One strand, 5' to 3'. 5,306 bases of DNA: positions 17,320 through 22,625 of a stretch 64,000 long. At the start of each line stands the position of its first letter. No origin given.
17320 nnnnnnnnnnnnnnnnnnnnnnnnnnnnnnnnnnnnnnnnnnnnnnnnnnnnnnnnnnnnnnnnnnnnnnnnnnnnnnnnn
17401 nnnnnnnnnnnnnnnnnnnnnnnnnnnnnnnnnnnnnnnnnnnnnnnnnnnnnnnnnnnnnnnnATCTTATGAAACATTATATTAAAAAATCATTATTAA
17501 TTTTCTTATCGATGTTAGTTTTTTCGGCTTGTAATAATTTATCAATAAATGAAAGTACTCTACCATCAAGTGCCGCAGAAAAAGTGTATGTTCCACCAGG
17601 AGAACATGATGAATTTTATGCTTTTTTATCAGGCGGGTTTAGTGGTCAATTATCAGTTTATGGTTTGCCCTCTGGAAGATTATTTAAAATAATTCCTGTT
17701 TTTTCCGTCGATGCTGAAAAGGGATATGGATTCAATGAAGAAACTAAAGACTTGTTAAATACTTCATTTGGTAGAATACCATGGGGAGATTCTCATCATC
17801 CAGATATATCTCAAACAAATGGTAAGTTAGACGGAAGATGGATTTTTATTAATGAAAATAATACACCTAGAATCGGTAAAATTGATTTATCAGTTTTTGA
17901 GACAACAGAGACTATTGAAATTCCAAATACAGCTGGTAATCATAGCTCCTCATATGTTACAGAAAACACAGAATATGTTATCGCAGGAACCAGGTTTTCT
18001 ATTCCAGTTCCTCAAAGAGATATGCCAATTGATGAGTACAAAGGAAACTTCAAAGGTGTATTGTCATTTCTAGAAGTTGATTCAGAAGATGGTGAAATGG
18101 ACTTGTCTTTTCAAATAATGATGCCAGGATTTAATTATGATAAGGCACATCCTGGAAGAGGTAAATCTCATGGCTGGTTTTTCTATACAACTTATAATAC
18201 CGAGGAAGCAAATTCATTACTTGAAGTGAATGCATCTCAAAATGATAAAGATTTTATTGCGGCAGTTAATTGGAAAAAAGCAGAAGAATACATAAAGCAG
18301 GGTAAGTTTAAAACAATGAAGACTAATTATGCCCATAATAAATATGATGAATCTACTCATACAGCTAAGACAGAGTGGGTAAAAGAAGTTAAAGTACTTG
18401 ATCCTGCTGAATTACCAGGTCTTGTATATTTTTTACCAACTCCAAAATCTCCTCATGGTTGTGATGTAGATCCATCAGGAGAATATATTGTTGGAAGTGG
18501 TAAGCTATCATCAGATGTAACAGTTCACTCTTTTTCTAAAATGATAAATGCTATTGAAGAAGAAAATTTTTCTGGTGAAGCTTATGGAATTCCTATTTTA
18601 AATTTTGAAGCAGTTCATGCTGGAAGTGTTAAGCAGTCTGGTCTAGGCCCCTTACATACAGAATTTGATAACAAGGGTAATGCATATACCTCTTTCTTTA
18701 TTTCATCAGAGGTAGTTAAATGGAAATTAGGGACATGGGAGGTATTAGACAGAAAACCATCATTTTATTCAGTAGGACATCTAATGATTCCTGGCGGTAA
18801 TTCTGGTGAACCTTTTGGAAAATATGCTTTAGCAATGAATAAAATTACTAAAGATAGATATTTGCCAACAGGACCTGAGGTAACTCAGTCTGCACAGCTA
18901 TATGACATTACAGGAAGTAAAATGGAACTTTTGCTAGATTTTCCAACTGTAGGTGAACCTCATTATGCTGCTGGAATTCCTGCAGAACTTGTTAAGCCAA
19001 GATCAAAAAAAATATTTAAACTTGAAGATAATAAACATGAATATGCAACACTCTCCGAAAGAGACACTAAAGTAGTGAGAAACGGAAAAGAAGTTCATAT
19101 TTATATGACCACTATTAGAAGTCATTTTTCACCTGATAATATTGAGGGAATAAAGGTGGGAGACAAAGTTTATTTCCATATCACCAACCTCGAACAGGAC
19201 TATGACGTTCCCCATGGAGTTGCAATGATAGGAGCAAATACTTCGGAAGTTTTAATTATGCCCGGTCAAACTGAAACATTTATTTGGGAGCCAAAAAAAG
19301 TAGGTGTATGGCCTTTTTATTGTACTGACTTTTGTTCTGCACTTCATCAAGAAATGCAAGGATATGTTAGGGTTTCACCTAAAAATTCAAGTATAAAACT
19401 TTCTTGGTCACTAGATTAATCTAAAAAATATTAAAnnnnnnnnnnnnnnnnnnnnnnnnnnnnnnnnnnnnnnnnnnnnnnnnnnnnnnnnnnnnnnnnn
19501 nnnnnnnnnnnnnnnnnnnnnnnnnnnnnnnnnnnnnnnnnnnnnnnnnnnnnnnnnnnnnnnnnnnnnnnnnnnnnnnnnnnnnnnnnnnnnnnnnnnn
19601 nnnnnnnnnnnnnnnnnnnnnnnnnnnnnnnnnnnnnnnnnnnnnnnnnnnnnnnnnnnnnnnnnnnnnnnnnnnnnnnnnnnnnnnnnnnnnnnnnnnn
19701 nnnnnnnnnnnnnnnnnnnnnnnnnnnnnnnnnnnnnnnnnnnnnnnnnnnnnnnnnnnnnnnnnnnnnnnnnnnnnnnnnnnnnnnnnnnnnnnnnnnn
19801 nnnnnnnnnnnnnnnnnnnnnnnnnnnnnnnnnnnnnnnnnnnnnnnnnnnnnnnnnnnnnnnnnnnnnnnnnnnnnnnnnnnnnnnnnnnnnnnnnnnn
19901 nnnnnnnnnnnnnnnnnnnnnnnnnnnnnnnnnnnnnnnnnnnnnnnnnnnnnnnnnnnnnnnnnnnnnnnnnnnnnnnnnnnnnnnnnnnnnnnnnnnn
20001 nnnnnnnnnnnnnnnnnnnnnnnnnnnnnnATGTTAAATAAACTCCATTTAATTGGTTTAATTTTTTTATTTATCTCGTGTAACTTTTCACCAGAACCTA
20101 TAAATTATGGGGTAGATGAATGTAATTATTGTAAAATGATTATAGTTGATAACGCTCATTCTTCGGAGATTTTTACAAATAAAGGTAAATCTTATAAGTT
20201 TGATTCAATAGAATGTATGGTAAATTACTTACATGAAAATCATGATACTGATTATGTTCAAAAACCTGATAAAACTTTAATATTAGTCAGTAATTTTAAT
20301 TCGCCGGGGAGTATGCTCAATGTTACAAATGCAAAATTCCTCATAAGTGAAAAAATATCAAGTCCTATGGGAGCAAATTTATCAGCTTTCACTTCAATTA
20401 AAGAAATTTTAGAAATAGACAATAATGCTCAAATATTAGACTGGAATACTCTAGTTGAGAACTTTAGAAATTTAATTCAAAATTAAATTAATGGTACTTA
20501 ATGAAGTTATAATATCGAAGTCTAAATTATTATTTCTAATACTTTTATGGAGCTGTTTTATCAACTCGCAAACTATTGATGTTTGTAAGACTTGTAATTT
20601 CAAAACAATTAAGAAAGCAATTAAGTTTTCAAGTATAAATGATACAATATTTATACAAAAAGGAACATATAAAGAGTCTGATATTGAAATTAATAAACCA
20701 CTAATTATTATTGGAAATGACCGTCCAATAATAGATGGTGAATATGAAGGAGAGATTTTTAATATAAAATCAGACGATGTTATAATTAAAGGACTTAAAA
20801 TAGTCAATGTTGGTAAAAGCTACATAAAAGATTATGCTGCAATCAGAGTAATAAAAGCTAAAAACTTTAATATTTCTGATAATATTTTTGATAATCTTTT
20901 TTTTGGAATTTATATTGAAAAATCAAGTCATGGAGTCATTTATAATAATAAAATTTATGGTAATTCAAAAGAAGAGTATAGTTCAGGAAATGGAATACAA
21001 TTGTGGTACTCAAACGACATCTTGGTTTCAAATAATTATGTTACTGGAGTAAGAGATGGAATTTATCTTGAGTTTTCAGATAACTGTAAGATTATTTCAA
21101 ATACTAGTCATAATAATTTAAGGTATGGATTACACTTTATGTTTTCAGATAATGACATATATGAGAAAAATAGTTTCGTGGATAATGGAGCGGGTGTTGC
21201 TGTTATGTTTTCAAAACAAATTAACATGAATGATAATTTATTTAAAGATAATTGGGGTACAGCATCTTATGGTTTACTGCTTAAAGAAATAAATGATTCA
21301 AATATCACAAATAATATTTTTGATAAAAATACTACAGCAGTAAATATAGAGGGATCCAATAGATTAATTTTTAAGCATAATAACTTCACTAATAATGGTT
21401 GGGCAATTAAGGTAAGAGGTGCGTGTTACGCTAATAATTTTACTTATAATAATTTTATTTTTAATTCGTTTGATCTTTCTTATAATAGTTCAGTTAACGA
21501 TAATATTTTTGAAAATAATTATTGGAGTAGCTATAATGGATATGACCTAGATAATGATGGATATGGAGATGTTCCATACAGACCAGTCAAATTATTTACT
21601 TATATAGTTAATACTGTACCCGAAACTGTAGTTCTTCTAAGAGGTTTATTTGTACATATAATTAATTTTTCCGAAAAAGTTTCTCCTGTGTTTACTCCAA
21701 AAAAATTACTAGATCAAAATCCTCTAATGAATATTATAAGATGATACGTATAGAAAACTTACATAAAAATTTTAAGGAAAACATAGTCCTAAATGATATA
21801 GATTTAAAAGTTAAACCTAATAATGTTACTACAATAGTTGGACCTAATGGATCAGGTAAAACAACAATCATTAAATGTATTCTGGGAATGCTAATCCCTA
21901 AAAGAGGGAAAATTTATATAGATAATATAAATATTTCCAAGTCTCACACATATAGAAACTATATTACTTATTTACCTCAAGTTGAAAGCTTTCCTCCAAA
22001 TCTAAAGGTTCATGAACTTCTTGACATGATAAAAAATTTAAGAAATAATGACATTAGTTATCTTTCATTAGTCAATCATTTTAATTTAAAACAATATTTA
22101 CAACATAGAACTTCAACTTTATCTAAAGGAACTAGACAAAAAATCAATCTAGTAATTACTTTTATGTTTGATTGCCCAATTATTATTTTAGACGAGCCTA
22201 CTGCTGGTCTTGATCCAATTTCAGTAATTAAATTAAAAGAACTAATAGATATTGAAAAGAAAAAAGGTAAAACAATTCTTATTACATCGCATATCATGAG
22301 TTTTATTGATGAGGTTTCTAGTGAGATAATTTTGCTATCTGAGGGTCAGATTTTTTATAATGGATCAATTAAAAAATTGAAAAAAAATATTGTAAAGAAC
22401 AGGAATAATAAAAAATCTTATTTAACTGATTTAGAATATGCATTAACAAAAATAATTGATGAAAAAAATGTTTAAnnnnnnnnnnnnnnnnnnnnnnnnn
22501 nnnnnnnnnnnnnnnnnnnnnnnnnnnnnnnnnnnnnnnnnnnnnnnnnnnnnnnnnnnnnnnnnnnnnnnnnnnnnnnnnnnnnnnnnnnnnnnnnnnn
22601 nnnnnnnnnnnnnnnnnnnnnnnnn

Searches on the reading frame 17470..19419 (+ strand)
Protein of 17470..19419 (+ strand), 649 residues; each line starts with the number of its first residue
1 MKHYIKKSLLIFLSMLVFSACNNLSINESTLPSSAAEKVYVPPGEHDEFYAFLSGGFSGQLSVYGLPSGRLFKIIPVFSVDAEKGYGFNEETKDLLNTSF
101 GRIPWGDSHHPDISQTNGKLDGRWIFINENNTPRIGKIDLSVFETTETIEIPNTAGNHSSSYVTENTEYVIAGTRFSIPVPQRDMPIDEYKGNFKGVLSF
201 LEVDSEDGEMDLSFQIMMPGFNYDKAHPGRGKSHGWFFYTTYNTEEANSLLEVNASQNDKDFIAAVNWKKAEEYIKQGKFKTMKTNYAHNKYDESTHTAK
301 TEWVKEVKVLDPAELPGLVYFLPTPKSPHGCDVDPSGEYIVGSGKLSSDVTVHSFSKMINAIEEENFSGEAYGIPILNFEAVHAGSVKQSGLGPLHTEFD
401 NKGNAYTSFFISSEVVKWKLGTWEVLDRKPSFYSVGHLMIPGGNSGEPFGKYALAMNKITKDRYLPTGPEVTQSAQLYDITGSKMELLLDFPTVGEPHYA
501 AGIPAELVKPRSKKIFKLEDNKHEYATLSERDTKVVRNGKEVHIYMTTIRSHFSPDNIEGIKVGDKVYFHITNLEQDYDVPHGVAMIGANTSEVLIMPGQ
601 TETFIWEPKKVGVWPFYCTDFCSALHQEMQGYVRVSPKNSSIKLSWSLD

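Call 6: search_protein_families(library=pfam, proteins=[window:17470-19419:+], max_evalue=0.01)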
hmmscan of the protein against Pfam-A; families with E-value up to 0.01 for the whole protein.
window:17470-19419:+ (649 aa): 1 family
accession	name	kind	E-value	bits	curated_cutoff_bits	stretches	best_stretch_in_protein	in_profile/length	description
PF18764.7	nos_propeller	-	2.1e-32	111.3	30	1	428-498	1-71/71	Nitrous oxide reductase propeller repeat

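Call 13: search_protein_families(library=ncbifam, proteins=[window:17470-19419:+], max_evalue=0.1)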
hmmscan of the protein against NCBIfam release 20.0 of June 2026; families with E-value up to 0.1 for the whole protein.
window:17470-19419:+ (649 aa): 6 families
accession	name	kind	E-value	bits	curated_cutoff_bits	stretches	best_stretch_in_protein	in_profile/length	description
TIGR04246.1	nitrous_NosZ_Gp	equivalog_domain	3.1e-281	933.8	625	1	36-637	1-578/578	Sec-dependent nitrous-oxide reductase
TIGR04244.1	nitrous_NosZ_RR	equivalog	1.6e-106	357.3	625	1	19-633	23-624/627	TAT-dependent nitrous-oxide reductase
NF052460.1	L-NosZ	equivalog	8e-45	153.2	700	3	304-635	153-478/480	clade III lactonase-type nitrous-oxide reductase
TIGR02866.1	CoxB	equivalog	5.7e-05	22.7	147.7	1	597-639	153-195/202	cytochrome c oxidase subunit II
NF050117.1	aa3_CtaC_Actin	exception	0.034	13.4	250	1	592-638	189-235/244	aa3-type cytochrome oxidase subunit II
NF008258.1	PRK11028.1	equivalog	0.036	13.1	370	1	318-357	267-306/330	6-phosphogluconolactonase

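Call 15: find_related_loci(query=window:17470-19419:+, collection=genome_contigs, flank=10000)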
Query window:17470-19419:+ (649 aa) in genome_contigs; peptide patterns used: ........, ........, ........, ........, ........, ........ (x = any residue, [..] = any of these).
600 stretches matched a pattern (row limit reached: there are more); 582 encode a relative of the query (tblastn E <= 1e-3); the best 80 are kept; 80 distinct loci.
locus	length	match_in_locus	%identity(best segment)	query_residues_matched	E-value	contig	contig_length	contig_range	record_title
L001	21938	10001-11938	87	7-649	0e+0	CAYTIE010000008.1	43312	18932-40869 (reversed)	MAG TPA_asm: uncultured Flavobacteriaceae bacterium isolate SRP200020_co5_219 genome assembly, contig: NODE_1241_length_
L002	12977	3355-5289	84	7-649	0e+0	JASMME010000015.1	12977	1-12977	MAG: Lutibacter sp. isolate Arabian9_MAG_57 NODE_15_length_12977_cov_3.057519, whole genome shotgun sequence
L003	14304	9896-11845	79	1-648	0e+0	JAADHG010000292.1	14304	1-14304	MAG: Chlorobiota bacterium isolate M_MetaBat.167 contig-127_6778, whole genome shotgun sequence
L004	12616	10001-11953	79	1-648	0e+0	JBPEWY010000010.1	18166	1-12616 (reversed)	MAG: Flavobacteriaceae bacterium isolate MAG10 MAG10_MAG10_10, whole genome shotgun sequence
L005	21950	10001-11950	78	1-648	0e+0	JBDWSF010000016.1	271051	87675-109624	MAG: Algibacter sp. isolate CI.47.F.D1_481_46 CI_47_F_D1_481_46_000000000016, whole genome shotgun sequence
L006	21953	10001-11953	79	1-649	0e+0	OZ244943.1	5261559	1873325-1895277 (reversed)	MAG: Reichenbachiella sp. isolate a3e05d79-69d8-4949-a7ba-618a7e226566 genome assembly, chromosome: 1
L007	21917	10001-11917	81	12-648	0e+0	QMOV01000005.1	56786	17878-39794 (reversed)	MAG: Bacteroidetes bacterium isolate B1_G11 B1_Guay11_scaffold_00008, whole genome shotgun sequence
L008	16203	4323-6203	82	22-648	0e+0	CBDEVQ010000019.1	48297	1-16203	MAG: Flavobacteriales bacterium isolate c9eb949b-bc1f-4219-ae45-44c701134771 genome assembly, contig: contig_19, whole g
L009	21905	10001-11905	80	16-649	0e+0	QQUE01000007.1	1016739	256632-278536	MAG: Calditrichaeota bacterium isolate CLD2 4, whole genome shotgun sequence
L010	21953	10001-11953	77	1-649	0e+0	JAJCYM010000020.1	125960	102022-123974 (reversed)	MAG: Roseivirga sp. isolate OFTM338 OFTM338_19, whole genome shotgun sequence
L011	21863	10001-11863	83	28-648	0e+0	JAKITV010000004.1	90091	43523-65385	MAG: Flavobacteriaceae bacterium isolate D96SM.bin.50 NODE_129_length_90091_cov_6.109265, whole genome shotgun sequence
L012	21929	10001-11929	79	8-649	0e+0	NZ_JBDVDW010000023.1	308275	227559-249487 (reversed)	MAG: Reichenbachiella sp. isolate CB.54.F.C2_137_011 CB_54_F_C2_137_011_000000000023, whole genome shotgun sequence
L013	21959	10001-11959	78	1-649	0e+0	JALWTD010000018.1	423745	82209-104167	MAG: Flavobacteriaceae bacterium isolate M2_metabat2_scaf2bin.147 M2_NODE_5_length_423745_cov_16.239789, whole genome sh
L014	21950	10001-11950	79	1-647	0e+0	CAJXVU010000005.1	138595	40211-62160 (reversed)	MAG TPA_asm: uncultured Bacteroidetes bacterium isolate SRR3580189_bin.47_MetaBAT_v2.12.1_MAG genome assembly, contig: N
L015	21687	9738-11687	79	1-649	0e+0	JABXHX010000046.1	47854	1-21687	MAG: Flavobacteriaceae bacterium isolate HF-Dia11 c_000000039992, whole genome shotgun sequence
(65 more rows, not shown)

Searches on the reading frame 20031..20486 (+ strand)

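Call 6: search_protein_families(library=pfam, proteins=[window:20031-20486:+], max_evalue=0.01)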
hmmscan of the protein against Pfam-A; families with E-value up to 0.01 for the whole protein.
window:20031-20486:+ (151 aa): 1 family
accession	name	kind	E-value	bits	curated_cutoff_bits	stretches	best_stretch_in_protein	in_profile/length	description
PF05573.18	NosL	-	9.7e-08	32.9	24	1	29-122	8-105/131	NosL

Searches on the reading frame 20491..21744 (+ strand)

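Call 6: search_protein_families(library=pfam, proteins=[window:20491-21744:+], max_evalue=0.01)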
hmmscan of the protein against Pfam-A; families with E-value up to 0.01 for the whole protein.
window:20491-21744:+ (417 aa): 3 families
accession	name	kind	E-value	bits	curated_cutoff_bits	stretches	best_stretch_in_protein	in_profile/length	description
PF05048.19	NosD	-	2.2e-35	122.5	23.6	2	152-350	2-212/212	Periplasmic copper-binding protein (NosD)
PF13229.12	Beta_helix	-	1e-22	80.9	25.9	3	117-257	2-140/158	Right handed beta helix region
PF07602.17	DUF1565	-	0.002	18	20.3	0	33-73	11-50/257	Protein of unknown function (DUF1565)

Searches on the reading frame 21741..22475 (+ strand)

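Call 6: search_protein_families(library=pfam, proteins=[window:21741-22475:+], max_evalue=0.01)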
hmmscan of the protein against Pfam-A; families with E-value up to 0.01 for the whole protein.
window:21741-22475:+ (244 aa): 11 families
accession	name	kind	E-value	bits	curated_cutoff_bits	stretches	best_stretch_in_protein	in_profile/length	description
PF00005.33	ABC_tran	-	3.3e-28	99.4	25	1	17-155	1-137/137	ABC transporter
PF13304.12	AAA_21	-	3.7e-15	57.2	27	2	125-190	236-304/304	AAA domain, putative AbiEii toxin, Type IV TA system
PF02463.25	SMC_N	-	1.3e-08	35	40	1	15-192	13-205/220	RecF/RecN/SMC N terminal domain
PF13476.12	AAA_23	-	6.6e-07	30.6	27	1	18-241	13-169/201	AAA domain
PF13555.12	AAA_29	-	7.6e-06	26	27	1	21-55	16-50/61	P-loop containing region of AAA domain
PF01637.24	ATPase_2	-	1e-05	25.9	33.2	1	25-179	18-149/225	ATPase domain predominantly from Archaea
PF20720.3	nSTAND3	-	0.00014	22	27.2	1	23-69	13-60/155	Novel STAND NTPase 3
PF13173.12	AAA_14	-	0.00091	19.7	27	0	27-69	2-44/129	AAA domain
PF13245.12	AAA_19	-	0.0023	18.5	25.1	1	26-55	10-39/134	AAA domain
PF13401.12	AAA_22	-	0.0031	18.3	27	1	28-71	6-33/130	AAA domain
PF04310.18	MukB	-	0.0038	17.4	23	1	27-64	26-63/226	MukB N-terminal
